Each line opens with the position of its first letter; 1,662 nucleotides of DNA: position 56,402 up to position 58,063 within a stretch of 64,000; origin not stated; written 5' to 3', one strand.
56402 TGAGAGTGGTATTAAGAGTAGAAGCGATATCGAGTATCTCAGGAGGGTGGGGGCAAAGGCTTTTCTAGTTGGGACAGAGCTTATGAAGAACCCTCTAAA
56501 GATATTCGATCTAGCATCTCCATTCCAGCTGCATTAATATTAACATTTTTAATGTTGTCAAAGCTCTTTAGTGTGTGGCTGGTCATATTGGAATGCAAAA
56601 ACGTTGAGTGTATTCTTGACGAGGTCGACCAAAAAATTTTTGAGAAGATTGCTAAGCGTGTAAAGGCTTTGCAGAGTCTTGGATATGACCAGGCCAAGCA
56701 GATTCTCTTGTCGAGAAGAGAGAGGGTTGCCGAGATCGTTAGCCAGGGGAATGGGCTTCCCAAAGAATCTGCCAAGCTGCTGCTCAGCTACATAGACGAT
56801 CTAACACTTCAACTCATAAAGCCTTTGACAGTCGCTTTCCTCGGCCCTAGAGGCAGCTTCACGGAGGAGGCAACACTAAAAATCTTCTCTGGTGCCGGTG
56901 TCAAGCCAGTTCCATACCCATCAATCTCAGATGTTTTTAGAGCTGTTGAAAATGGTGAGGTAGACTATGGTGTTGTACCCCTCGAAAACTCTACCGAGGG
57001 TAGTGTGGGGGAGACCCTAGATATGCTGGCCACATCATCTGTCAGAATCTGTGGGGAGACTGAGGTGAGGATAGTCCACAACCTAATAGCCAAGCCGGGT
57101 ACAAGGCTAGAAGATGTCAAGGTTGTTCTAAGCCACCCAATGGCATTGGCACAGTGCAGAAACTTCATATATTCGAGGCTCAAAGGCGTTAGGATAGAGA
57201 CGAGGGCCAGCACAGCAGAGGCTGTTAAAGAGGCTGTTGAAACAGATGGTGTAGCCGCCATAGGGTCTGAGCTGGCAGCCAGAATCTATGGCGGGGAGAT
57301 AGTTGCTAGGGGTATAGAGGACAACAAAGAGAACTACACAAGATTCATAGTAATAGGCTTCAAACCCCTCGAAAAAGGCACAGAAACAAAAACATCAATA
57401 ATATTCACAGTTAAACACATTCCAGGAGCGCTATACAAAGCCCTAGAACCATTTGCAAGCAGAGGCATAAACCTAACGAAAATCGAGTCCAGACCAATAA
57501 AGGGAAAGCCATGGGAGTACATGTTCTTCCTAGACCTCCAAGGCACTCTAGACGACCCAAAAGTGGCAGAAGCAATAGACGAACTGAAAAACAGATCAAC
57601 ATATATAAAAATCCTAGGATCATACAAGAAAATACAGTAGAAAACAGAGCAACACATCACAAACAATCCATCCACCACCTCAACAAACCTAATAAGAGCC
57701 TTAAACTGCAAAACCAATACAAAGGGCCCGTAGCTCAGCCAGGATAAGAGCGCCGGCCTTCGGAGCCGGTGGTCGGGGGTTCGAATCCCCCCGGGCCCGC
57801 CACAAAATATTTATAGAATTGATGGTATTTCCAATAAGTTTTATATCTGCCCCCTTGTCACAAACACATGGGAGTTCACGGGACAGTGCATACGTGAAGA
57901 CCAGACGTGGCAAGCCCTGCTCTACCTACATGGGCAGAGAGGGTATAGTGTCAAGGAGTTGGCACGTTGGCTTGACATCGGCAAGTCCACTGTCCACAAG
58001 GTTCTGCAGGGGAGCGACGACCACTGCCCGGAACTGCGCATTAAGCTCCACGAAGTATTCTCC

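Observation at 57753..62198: Decayed integrated element at tRNA-Arg(UCG): 81-nt attL versus 28-nt attR with a 53-nt microhomology deletion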

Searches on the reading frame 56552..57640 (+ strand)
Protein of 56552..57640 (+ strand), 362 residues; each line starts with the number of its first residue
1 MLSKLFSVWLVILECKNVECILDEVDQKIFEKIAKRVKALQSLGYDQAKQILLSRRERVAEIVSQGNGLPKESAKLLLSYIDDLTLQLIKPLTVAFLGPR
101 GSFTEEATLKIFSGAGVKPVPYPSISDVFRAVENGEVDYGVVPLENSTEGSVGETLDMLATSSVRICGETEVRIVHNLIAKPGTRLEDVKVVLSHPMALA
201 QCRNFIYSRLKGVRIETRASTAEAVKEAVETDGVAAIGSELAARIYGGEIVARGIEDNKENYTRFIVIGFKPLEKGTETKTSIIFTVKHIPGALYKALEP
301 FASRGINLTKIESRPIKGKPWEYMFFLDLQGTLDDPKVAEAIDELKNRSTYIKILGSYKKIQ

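Call 9: find_related_loci(query=window:56552-57637:+, collection=genome_contigs, flank=10000)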
Query window:56552-57637:+ (362 aa) in genome_contigs; peptide patterns used: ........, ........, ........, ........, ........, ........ (x = any residue, [..] = any of these).
254 stretches matched a pattern; 107 encode a relative of the query (tblastn E <= 1e-3); the best 80 are kept; 80 distinct loci.
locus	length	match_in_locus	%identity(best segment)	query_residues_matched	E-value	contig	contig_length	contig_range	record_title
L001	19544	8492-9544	69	8-361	2e-162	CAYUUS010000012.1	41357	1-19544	MAG TPA_asm: uncultured Ignisphaera sp. isolate SRP104967_co1_57 genome assembly, contig: NODE_280_length_41357_cov_343.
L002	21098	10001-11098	63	1-361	2e-156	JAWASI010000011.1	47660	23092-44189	MAG: Ignisphaera sp. isolate ZMQR_201705_bins_30 ZMQR_201705_bins_30_scaffold_11, whole genome shotgun sequence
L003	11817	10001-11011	67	25-361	1e-153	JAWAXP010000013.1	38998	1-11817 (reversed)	MAG: Ignisphaera sp. isolate ZZQ_201803_bins_118 ZZQ_201803_bins_118_scaffold_13, whole genome shotgun sequence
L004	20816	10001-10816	63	92-361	3e-114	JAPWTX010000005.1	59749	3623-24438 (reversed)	MAG: Ignisphaera sp. isolate RSNS13 scaffold_78_c1, whole genome shotgun sequence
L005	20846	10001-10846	60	85-361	8e-109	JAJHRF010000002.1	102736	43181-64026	MAG: Desulfurococcaceae archaeon isolate Bin S23 scaffold_23_c1, whole genome shotgun sequence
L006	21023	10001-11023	42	22-358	1e-81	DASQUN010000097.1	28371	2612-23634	MAG TPA_asm: Candidatus Udaeobacter sp. isolate SMAG_U10962 k141_818482, whole genome shotgun sequence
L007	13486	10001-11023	43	22-358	8e-81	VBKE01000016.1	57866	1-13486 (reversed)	MAG: Deltaproteobacteria bacterium isolate DP_1 14_1009_09_30cm_scaffold_408, whole genome shotgun sequence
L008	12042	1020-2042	40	22-358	4e-79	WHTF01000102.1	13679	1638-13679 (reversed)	MAG: Deltaproteobacteria bacterium isolate Dino_bin29 NODE_102_length_13679_cov_165.677114, whole genome shotgun sequenc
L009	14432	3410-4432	39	22-358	6e-78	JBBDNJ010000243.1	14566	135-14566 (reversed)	MAG: Candidatus Binatia bacterium isolate LejiaB_54_11 Lejia_B_5214_length_14566_cov_6, whole genome shotgun sequence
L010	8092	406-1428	41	22-358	1e-77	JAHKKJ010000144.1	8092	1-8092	MAG: Deltaproteobacteria bacterium isolate CR_Sed_300A_bin.10 scaffold_304, whole genome shotgun sequence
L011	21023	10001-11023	41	22-358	2e-77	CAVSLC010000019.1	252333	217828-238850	MAG: uncultured delta proteobacterium isolate MFD09206.bin.3.265 genome assembly, contig: contig_387, whole genome shotg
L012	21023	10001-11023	43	22-358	2e-77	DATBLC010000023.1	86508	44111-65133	MAG TPA_asm: Candidatus Binatia bacterium isolate SMAG_U3962 k141_3462825, whole genome shotgun sequence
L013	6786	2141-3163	40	22-358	5e-77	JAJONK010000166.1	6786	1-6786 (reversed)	MAG: Deltaproteobacteria bacterium isolate C_No_T20_B_bin.39 scaffold_13453, whole genome shotgun sequence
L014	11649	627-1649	42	22-358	1e-76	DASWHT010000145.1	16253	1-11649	MAG TPA_asm: Candidatus Binatia bacterium isolate SMAG_U2849 k141_3396285, whole genome shotgun sequence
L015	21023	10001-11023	40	22-358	1e-76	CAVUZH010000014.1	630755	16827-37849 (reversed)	MAG: uncultured delta proteobacterium isolate MFD05567.bin.2.276 genome assembly, contig: contig_17077, whole genome sho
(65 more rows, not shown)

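Call 14: find_encoding_contigs(protein=window:56552-57640:+, flank=10000, max_places=10)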
Protein window:56552-57640:+ (362 aa): no gene with exactly this product is on record in the collection.

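Call 26: find_homologous_proteins(query=window:56588-57637:+, max_evalue=1e-60)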
Query window:56588-57637:+ (350 aa): 3011 proteins with E <= 1e-60 among 8000 candidates; the best 120 are listed.
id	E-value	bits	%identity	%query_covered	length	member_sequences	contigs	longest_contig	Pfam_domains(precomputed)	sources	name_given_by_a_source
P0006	9.8e-214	727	95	100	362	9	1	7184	PF00800.24,PF01842.32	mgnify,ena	mgnify:CR=1 FL=1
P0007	2.5e-159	548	71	97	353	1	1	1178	PF00800.24,PF01842.32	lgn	-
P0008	4.8e-150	517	69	99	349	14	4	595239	PF00800.24,PF01842.32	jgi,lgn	jgi:prephenate dehydratase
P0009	1.0e-149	516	67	100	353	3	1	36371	PF00800.24,PF01842.32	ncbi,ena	-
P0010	1.3e-149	516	68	96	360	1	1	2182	PF00800.24,PF01842.32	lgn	-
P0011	2.6e-149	515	69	96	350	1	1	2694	PF00800.24,PF01842.32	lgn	-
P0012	2.6e-148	512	68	96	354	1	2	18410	PF00800.24,PF01842.32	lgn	-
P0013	1.5e-147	509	66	96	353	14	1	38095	PF00800.24,PF01842.32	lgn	-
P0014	1.8e-147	509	67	97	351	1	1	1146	PF00800.24,PF01842.32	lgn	-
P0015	2.4e-146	505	67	97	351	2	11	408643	PF00800.24,PF01842.32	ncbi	ncbi:MAG: prephenate dehydratase [Ignisphaera sp.]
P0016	1.1e-144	500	67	96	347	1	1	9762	PF00800.24,PF01842.32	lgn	-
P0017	4.7e-144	498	66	96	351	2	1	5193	PF00800.24,PF01842.32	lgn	-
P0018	2.9e-142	492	65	99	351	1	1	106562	PF00800.24,PF01842.32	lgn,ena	-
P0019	3.4e-133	462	71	83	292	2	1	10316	PF00800.24,PF01842.32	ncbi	ncbi:MAG: prephenate dehydratase, partial [Ignisphaera sp.]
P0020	2.7e-128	446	61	99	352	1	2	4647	PF00800.24,PF01842.32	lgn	-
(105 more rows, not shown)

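Call 27: find_encoding_contigs(protein=P0006, flank=10000, max_places=10)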
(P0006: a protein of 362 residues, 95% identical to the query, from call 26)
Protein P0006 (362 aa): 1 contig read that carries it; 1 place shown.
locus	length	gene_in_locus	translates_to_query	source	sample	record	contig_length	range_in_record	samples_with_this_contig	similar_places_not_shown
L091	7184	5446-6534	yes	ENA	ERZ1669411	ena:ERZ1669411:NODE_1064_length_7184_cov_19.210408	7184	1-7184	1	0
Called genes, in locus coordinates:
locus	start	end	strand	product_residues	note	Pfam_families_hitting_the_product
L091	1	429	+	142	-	?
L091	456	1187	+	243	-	PF00290:Trp_syntA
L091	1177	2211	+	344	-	PF02885:Glycos_trans_3N, PF00591:Glycos_transf_3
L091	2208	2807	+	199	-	PF00697:PRAI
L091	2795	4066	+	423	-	PF04715:, PF00425:Chorismate_bind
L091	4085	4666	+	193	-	PF00117:GATase, PF07722:Peptidase_C26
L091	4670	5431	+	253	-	PF00218:IGPS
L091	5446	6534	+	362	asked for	PF00800:PDT, PF01842:ACT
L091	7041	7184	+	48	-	?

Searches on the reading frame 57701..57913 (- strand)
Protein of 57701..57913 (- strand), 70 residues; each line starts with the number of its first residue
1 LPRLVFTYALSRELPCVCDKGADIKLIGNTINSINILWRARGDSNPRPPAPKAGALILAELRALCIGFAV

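Call 8: search_protein_families(library=pfam, proteins=[window:57701-57913:-], max_evalue=0.01)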
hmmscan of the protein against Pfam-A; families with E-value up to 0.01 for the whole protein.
window:57701-57913:- (70 aa): 0 families
